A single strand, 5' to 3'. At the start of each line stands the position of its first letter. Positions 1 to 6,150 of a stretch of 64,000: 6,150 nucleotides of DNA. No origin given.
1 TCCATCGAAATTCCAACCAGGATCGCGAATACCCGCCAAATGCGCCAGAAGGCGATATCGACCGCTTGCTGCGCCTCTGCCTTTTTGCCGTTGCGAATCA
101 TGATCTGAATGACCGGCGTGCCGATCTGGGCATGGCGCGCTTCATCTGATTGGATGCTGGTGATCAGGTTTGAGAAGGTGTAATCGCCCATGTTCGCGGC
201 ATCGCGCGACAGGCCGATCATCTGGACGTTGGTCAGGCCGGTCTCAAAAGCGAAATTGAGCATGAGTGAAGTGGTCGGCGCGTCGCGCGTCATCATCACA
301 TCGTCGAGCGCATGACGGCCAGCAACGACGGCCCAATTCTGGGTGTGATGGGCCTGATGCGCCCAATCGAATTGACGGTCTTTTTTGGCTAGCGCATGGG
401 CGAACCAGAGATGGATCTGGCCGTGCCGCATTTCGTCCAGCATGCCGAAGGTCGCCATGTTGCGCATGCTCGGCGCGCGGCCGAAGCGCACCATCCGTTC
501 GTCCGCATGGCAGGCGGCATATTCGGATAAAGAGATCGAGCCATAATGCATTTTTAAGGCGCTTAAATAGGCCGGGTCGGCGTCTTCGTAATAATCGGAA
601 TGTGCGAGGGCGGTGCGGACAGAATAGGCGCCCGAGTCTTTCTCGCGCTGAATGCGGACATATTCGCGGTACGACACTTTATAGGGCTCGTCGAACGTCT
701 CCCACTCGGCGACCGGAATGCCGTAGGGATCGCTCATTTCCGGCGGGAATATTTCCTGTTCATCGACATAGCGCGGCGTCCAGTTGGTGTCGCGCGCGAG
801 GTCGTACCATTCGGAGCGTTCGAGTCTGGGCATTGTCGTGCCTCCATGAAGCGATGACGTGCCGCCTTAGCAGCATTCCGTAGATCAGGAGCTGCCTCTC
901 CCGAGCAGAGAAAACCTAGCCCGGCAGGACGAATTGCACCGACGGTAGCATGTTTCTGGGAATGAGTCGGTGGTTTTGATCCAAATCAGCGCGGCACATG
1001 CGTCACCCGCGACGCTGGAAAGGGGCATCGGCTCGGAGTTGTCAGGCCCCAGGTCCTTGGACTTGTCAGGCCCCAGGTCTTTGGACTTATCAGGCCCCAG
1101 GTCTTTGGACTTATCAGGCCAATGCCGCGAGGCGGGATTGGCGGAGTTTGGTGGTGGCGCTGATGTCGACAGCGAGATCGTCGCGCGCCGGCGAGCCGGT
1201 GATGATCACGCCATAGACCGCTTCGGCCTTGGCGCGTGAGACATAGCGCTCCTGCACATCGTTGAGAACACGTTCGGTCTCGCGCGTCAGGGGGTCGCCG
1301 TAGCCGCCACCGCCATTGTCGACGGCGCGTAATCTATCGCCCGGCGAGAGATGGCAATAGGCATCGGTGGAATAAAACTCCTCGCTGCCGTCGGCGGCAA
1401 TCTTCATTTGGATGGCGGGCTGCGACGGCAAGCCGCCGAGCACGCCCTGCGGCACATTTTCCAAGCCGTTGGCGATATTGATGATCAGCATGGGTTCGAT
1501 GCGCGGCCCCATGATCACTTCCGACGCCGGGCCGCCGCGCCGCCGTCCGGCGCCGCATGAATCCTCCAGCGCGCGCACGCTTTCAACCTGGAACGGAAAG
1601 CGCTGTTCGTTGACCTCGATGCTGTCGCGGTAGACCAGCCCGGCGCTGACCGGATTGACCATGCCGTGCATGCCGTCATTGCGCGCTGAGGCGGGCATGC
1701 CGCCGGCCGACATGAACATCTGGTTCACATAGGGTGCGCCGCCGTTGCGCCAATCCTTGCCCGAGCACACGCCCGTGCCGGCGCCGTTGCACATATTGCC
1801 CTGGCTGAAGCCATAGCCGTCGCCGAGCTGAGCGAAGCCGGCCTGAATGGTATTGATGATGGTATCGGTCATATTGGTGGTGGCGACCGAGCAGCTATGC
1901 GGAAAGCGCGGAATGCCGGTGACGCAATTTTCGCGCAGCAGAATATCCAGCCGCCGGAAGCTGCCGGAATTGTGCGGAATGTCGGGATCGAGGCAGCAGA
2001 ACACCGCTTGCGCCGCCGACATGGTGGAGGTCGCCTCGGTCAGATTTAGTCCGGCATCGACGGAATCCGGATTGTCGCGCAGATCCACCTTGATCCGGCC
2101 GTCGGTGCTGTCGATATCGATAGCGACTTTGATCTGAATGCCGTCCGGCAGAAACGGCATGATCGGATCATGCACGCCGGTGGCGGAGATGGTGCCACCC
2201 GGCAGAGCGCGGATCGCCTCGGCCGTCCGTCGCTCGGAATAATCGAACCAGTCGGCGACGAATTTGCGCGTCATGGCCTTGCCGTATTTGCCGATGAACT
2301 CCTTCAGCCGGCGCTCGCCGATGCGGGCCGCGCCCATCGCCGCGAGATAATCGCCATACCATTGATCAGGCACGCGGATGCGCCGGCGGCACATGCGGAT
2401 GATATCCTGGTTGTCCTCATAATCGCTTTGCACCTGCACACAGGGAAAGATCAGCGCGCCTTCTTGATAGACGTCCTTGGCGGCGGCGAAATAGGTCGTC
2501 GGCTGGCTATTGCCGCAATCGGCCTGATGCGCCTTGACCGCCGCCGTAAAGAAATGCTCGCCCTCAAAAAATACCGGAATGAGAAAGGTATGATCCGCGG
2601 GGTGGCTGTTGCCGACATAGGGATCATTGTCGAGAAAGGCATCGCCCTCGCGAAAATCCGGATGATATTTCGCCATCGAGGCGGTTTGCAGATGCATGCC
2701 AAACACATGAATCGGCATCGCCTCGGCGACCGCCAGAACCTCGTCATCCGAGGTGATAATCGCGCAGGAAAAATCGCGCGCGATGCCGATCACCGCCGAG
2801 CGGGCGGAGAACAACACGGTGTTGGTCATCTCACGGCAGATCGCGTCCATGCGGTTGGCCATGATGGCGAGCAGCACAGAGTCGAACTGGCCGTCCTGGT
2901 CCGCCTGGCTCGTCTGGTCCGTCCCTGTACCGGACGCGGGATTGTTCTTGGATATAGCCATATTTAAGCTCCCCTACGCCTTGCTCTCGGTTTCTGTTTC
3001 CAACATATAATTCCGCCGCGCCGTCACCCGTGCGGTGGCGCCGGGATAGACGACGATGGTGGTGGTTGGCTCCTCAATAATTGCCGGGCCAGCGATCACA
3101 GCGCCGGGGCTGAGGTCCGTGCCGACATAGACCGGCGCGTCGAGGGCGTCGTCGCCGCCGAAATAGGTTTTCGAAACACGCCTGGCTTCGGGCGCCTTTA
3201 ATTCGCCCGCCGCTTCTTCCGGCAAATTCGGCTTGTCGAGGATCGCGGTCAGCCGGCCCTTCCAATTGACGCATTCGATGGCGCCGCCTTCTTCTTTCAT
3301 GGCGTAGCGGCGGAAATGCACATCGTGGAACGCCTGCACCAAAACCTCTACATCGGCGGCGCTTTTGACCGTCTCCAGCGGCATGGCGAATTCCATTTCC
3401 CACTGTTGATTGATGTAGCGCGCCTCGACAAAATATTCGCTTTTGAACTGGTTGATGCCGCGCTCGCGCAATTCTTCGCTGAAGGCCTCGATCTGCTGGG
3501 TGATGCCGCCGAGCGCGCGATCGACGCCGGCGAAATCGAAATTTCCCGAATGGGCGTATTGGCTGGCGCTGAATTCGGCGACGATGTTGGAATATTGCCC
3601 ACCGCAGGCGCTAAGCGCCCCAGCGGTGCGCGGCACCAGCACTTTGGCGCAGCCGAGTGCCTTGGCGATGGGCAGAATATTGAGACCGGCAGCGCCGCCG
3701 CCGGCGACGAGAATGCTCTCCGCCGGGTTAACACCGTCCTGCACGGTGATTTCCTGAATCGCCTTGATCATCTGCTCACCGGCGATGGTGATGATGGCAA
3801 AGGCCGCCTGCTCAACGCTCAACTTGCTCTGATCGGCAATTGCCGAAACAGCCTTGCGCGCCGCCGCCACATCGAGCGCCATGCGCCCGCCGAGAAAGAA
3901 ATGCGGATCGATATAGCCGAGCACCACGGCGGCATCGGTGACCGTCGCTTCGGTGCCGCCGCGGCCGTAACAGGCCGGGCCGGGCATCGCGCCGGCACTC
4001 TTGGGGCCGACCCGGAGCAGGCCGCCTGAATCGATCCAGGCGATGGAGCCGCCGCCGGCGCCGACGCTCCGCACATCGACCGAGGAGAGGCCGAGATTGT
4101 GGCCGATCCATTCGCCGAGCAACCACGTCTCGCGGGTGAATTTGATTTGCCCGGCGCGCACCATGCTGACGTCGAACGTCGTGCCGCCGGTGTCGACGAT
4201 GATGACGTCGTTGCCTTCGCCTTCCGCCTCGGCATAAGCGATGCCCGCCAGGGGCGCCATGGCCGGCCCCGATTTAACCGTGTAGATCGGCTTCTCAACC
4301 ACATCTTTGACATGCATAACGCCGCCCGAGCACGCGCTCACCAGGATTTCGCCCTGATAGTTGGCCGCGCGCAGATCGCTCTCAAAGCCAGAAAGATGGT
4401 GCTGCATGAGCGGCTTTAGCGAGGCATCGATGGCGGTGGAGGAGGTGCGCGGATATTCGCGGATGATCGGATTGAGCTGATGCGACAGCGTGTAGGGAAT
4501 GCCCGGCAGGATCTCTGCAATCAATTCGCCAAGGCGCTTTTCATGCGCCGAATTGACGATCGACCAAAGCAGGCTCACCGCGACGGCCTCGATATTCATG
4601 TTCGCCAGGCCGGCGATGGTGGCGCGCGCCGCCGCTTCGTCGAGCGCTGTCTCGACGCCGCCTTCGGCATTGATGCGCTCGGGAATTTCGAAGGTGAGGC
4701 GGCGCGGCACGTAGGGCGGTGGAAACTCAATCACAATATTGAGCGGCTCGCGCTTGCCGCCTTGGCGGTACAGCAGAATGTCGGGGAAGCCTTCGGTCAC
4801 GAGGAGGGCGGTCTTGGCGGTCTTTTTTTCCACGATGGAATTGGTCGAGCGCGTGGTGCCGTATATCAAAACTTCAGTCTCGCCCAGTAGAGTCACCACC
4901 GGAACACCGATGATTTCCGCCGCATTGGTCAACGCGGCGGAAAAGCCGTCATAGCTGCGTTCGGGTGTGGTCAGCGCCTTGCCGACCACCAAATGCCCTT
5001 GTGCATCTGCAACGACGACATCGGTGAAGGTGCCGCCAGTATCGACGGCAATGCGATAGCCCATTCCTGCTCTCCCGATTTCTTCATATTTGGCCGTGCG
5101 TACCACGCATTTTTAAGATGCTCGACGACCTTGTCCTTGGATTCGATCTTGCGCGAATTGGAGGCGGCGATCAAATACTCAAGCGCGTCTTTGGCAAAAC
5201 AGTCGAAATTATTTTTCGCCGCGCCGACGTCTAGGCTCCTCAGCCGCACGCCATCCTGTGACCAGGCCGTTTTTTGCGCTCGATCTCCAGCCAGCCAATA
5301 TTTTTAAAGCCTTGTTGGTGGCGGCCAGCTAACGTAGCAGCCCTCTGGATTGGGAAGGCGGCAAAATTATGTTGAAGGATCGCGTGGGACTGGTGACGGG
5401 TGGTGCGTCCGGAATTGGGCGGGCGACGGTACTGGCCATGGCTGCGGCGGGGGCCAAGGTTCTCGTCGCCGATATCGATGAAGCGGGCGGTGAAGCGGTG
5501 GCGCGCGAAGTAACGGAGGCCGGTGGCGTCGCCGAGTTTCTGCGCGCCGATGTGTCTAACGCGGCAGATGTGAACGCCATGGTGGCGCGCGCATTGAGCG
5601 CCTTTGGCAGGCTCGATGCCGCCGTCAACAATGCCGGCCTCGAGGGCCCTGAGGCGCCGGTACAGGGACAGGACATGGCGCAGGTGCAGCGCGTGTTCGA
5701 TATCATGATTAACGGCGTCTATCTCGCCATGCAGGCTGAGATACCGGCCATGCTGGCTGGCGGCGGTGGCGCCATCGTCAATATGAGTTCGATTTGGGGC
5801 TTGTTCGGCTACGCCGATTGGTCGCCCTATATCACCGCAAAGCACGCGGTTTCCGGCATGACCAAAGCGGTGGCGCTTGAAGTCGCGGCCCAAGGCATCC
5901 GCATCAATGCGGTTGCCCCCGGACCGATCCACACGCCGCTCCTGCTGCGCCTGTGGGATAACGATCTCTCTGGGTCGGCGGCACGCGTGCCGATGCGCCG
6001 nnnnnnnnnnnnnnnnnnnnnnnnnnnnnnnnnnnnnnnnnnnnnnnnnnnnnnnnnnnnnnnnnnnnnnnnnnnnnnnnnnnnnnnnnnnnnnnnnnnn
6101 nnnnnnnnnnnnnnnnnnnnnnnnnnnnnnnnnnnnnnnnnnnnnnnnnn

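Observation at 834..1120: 24-bp perfect tandem repeat (x3.3) in the intergenic region between the hyuB-like stop and the SDIMO alpha start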

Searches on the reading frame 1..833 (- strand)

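Call 12: search_protein_families(library=pfam, proteins=[window:1-833:-])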
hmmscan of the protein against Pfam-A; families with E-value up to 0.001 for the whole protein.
window:1-833:- (277 aa): 1 family
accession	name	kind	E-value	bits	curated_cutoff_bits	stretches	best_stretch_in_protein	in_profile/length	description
PF02332.24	Phenol_Hydrox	-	1.6e-69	234.5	24.4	1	18-247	1-228/230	Methane/Phenol/Alkene Hydroxylase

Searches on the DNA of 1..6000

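Call 16: search_rna_families(source=window, start=1, end=6000, threshold=evalue, max_evalue=1)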
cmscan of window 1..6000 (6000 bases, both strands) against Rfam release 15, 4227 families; matches with E-value up to 1: 2.
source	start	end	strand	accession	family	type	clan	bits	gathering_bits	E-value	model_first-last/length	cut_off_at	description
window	3349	3417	-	RF01689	AdoCbl-II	Cis-reg; riboswitch;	CL00101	19.6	36.5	0.89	1-81/81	no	AdoCbl-II (Cobalamin/B12) riboswitch aptamer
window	4795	4850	+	RF01129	sR44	Gene; snRNA; snoRNA; CD-box;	-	17.6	45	0.69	1-55/55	no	Small nucleolar RNA sR44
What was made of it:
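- There is no Rfam match (call 16).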
